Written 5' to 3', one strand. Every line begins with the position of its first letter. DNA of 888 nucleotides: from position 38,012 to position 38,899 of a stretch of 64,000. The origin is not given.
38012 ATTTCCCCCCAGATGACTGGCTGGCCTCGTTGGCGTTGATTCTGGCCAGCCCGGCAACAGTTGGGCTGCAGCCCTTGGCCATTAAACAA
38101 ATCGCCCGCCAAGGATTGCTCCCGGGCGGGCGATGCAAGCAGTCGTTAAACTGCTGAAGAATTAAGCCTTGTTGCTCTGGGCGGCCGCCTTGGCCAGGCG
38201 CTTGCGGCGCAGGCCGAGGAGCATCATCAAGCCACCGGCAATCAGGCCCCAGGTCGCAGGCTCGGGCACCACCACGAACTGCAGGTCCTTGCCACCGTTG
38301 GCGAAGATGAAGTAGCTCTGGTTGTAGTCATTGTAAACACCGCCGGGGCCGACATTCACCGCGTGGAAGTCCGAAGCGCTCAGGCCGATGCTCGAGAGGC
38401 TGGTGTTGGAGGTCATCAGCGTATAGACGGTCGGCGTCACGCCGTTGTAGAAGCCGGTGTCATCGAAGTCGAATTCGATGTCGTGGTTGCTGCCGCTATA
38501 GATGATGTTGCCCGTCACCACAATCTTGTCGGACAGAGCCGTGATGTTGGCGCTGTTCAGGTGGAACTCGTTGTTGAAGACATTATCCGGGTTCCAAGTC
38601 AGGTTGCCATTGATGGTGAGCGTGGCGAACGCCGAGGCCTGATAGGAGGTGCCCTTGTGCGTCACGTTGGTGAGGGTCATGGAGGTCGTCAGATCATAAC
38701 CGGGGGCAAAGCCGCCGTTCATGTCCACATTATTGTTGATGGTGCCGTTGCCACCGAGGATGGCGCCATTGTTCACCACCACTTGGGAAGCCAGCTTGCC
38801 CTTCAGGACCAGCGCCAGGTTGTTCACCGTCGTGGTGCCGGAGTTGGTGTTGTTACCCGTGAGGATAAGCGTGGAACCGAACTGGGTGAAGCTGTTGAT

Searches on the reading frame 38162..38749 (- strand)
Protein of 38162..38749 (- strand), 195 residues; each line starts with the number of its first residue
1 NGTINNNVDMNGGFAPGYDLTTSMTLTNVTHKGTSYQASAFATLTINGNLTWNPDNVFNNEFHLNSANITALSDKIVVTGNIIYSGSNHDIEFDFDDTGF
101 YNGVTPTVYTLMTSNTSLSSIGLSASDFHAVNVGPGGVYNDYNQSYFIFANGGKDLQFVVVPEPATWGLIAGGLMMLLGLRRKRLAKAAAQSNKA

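Call 57: search_protein_families(library=pfam, proteins=[window:38162-38749:-], max_evalue=10)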
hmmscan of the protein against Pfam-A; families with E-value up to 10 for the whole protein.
window:38162-38749:- (195 aa): 1 family
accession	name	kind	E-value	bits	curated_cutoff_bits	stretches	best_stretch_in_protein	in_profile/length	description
PF07589.16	PEP-CTERM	-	0.00028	21.3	20.7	1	161-183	2-24/24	PEP-CTERM motif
